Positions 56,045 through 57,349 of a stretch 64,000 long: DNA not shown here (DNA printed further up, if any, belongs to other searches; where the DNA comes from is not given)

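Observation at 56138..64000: Unrecognised operon: two tandem FabH-like paralogs, alpha/beta-hydrolase, SDR, double TetR, CoA-transferase and a dedicated ABC importer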

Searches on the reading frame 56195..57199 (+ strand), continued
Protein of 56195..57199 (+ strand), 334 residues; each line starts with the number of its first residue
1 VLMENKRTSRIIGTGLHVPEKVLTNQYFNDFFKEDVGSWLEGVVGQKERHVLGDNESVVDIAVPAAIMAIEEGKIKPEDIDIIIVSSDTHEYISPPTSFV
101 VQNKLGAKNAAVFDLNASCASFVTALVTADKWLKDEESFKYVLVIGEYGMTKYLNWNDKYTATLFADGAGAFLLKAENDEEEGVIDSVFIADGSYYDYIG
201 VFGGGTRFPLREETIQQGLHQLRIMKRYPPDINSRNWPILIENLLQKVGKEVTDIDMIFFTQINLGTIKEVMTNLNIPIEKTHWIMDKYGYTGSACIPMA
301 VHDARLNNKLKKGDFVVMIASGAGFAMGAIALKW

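Call 45: search_protein_families(library=pfam, max_evalue=0.001, proteins=[L038:6338-6772:-, L038:6759-7196:-, L038:8041-8520:-, L038:8616-9014:+, L038:10983-11414:-, L038:11635-11931:+, L038:16106-17317:+, L038:17352-18188:-, L038:18254-18988:+, L038:18996-20327:-])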
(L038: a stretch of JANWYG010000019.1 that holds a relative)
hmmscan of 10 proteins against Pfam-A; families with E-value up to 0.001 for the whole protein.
L038:6338-6772:- (144 aa): 7 families
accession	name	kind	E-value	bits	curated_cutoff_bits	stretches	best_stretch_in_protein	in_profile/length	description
PF12802.13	MarR_2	-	1.6e-16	60.6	27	1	33-90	4-61/61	MarR family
PF01047.28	MarR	-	7.2e-15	55.1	24.6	1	33-91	2-59/59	MarR family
PF13463.12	HTH_27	-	1.2e-07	32.3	22.2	1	39-99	8-68/68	Winged helix DNA-binding domain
PF13601.12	HTH_34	-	7.5e-07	29.7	27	1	37-106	3-72/80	Winged helix DNA-binding domain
PF04182.18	B-block_TFIIIC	-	7.4e-05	23.2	22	1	47-84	16-53/73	B-block binding subunit of TFIIIC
PF13412.12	HTH_24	-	0.00016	21.6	21.9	1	36-79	5-47/48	Winged helix-turn-helix DNA-binding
PF22381.2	Staph_reg_Sar_Rot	-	0.00034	21.1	27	1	33-105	13-84/85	Transcriptional regulator SarA/Rot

L038:6759-7196:- (145 aa): 1 family
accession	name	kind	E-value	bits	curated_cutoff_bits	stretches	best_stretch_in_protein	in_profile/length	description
PF01042.26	Ribonuc_L-PSP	-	1e-20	74.4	27.3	1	33-140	15-121/121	Endoribonuclease L-PSP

L038:8041-8520:- (159 aa): 0 families

L038:8616-9014:+ (132 aa): 1 family
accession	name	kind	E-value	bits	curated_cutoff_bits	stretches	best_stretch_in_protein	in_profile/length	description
PF01476.26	LysM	-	4.2e-13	49.5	20.9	1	82-130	1-43/43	LysM domain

L038:10983-11414:- (143 aa): 2 families
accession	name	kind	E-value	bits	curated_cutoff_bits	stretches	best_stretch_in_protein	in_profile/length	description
PF07879.16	PHB_acc_N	-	3.1e-25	88.5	25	1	5-64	1-60/61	PHB/PHA accumulation regulator DNA-binding domain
PF05233.18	PHB_acc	-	0.00041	20.8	27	1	69-107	1-39/40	PHB accumulation regulatory domain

L038:11635-11931:+ (98 aa): 0 families

L038:16106-17317:+ (403 aa): 6 families
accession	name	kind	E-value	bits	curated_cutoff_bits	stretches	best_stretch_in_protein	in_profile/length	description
PF24096.1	DUF7379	-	1.1e-07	32.5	33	1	91-217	2-118/191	Domain of unknown function (DUF7379)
PF01674.24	Lipase_2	-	1.5e-06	28.3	20.3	1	88-219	2-131/219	Lipase (class 2)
PF02089.21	Palm_thioest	-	2.5e-05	24.6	26.8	1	89-215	1-114/254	Palmitoyl protein thioesterase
PF00561.26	Abhydrolase_1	-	3.7e-05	24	25.8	1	89-209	2-102/245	alpha/beta hydrolase fold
PF12697.13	Abhydrolase_6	-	6.1e-05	24.2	26.3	1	90-220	1-98/217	Alpha/beta hydrolase family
PF06028.17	DUF915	-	0.00025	20.9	22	0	138-215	72-147/255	Alpha/beta hydrolase of unknown function (DUF915)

L038:17352-18188:- (278 aa): 5 families
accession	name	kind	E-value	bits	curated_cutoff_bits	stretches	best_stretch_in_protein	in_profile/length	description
PF07728.20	AAA_5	-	1.3e-18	67.8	22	1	58-187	4-138/139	AAA domain (dynein-related subfamily)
PF07726.17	AAA_3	-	5e-09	36.6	27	1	59-184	5-125/131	ATPase family associated with various cellular activities (AAA)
PF00004.35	AAA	-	5.8e-05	24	21.2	1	58-90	3-35/131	ATPase family associated with various cellular activities (AAA)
PF05496.18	RuvB_N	-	0.0003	21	27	1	29-95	8-75/159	Holliday junction DNA helicase RuvB P-loop domain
PF13401.12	AAA_22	-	0.00031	21.5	27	0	58-97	10-52/130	AAA domain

L038:18254-18988:+ (244 aa): 2 families
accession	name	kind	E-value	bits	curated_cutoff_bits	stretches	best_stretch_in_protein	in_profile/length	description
PF03009.23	GDPD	-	9.5e-41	140.9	23.6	1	9-235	1-243/244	Glycerophosphoryl diester phosphodiesterase family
PF13653.12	GDPD_2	-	7.1e-06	26.8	27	1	207-235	2-30/30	Glycerophosphoryl diester phosphodiesterase family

L038:18996-20327:- (443 aa): 6 families
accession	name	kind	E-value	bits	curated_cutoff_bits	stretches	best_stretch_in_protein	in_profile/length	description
PF00805.28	Pentapeptide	-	1.3e-85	280.7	20.2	10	87-125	1-39/40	Pentapeptide repeats (8 copies)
PF13599.13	Pentapeptide_4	-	2.4e-60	201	38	6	28-104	2-78/78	Pentapeptide repeat region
PF13576.12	Pentapeptide_3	-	4.6e-47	158.4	27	4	328-366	6-47/48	Pentapeptide repeats (9 copies)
PF25296.1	Decapeptide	-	1.4e-14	54.1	45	1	356-417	5-66/74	Decapeptide repeat region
PF23894.2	LD_SV2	-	2.5e-08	34.6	29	0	333-393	32-92/92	SV2A/B/C luminal domain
PF11560.13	LAP2alpha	-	9.3e-05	22.4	25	0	350-412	171-233/234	Lamina-associated polypeptide 2 alpha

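Call 52: search_protein_families(library=ncbifam, max_evalue=1e-10, proteins=[L070:233-910:+, L070:971-2176:-, L070:2378-3202:-, L070:3600-4940:+, L070:4955-6265:+, L070:7513-9738:+, L003:9535-10725:+])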
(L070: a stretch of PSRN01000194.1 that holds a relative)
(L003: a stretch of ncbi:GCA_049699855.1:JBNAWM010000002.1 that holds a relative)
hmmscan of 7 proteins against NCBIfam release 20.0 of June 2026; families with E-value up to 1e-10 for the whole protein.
L070:233-910:+ (225 aa): 0 families

L070:971-2176:- (401 aa): 0 families

L070:2378-3202:- (274 aa): 5 families
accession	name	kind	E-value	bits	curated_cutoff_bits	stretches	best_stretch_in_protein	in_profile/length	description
NF050089.1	i_nPHAscl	equivalog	1.9e-17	63.2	300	1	24-161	20-145/288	intracellular short-chain-length polyhydroxyalkanoate depolymerase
NF051488.1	bifunc_PcaDC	exception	3.3e-14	52.8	390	1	41-272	24-249/375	bifunctional 3-oxoadipate enol-lactonase/4-carboxymuconolactone decarboxylase PcaDC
TIGR03611.1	RutD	equivalog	1.9e-11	43.8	238.5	0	201-273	182-255/258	pyrimidine utilization protein D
TIGR02427.1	protocat_pcaD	equivalog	6.1e-11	42.2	255.85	0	42-273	26-250/251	3-oxoadipate enol-lactonase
NF011457.0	PRK14875.1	equivalog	7.2e-11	41.7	307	1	25-272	135-368/372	acetoin dehydrogenase dihydrolipoyllysine-residue acetyltransferase subunit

L070:3600-4940:+ (446 aa): 1 family
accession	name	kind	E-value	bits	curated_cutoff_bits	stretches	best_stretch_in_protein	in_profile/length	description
TIGR03695.1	menH_SHCHC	equivalog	9e-11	41.7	208.55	0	58-180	2-121/252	2-succinyl-6-hydroxy-2,4-cyclohexadiene-1-carboxylate synthase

L070:4955-6265:+ (436 aa): 4 families
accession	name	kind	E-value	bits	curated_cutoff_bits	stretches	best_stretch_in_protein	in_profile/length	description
TIGR03948.1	butyr_acet_CoA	equivalog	6.6e-72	242.7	674.8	1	5-433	3-437/445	butyryl-CoA:acetate CoA-transferase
TIGR03458.1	YgfH_subfam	subfamily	4.7e-24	84.9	658.7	1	208-427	248-456/489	succinate CoA transferase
NF053666.1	BtrAceCoATfers1341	equivalog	4.5e-21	75.3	740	1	213-427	252-456/492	butyryl-CoA:acetate CoA transferase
NF053853.1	ScActCoATferScpC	equivalog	2.9e-20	72.5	500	1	209-427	253-460/493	succinyl-CoA:acetate CoA-transferase ScpC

L070:7513-9738:+ (741 aa): 0 families

L003:9535-10725:+ (396 aa): 20 families
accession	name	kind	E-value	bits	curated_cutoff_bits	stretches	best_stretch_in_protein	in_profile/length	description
NF005704.0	PRK07516.1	subfamily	8.4e-126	420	412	1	2-396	3-389/389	thiolase domain-containing protein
NF004720.0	PRK06064.1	subfamily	2.6e-99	332.6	420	1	2-395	3-388/389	thiolase domain-containing protein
NF053570.1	AcCoTHIOL_METTL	equivalog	6.4e-84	282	600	1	2-392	3-381/385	acetyl-CoA acetyltransferase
NF004936.0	PRK06289.1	equivalog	4.7e-73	246.3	375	1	5-393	7-402/405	acetyl-CoA acetyltransferase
NF004810.0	PRK06157.1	equivalog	5.4e-71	239.8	403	1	2-391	8-392/400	acetyl-CoA acetyltransferase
NF009228.0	PRK12578.1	subfamily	3.6e-62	210.2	485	1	1-394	3-387/387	thiolase domain-containing protein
NF006102.0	PRK08256.1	subfamily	1.2e-52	179.3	436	1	15-363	17-362/394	lipid-transfer protein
NF004982.0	PRK06365.1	equivalog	1.8e-45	155.8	695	2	266-363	293-391/430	thiolase domain-containing protein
NF053628.1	BnzsclthlBbsBGT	equivalog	5.7e-40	137.3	750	1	31-369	34-356/389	benzoylsuccinyl-CoA thiolase subunit BbsB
NF006010.0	PRK08142.1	subfamily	7.6e-39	133.6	462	1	5-363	9-352/388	thiolase domain-containing protein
NF004715.0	PRK06059.1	equivalog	3.1e-38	131.8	424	1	3-381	6-387/399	lipid-transfer protein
NF004811.0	PRK06158.1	subfamily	5.1e-38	131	421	1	4-392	11-378/384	acetyl-CoA acetyltransferase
NF006180.0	PRK08313.1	subfamily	3.1e-36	125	514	1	3-363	6-353/389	thiolase domain-containing protein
NF005892.0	PRK07855.1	subfamily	1.9e-35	122.5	469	1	11-362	16-360/390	lipid-transfer protein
NF004721.0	PRK06065.1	equivalog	4.5e-27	94.9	455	1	23-363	32-361/393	thiolase domain-containing protein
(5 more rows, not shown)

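Call 62: find_related_loci(query=window:56201-57199:+, collection=metagenome_contigs, flank=10000)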
Query window:56201-57199:+ (332 aa) in metagenome_contigs; peptide patterns used: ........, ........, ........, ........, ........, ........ (x = any residue, [..] = any of these).
227 stretches matched a pattern; 88 encode a relative of the query (tblastn E <= 1e-3); the best 80 are kept; 80 distinct loci.
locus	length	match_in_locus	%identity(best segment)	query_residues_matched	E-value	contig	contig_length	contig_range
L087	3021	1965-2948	51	4-332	1e-115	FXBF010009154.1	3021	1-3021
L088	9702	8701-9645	50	1-316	2e-104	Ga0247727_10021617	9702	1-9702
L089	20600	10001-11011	48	1-332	1e-101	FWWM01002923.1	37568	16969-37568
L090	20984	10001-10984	47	5-332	4e-99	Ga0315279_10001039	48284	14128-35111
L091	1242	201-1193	46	1-332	2e-106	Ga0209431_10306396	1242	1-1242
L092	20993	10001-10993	45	3-332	6e-97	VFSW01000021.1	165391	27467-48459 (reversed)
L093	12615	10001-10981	44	5-332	5e-95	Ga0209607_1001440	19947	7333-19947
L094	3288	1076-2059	45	5-332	1e-95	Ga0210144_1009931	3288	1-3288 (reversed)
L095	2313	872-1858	45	4-332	4e-98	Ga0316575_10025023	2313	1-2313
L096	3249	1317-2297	44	5-332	3e-95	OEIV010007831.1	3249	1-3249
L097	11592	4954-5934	45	5-332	4e-93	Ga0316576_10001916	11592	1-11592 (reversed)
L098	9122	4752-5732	46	5-332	7e-93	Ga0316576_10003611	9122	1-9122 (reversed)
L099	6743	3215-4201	43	1-332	8e-93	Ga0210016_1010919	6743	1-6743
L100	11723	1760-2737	45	4-332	2e-92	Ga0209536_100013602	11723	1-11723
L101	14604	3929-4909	43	3-332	3e-92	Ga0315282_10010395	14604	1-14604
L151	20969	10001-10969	41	5-330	1e-78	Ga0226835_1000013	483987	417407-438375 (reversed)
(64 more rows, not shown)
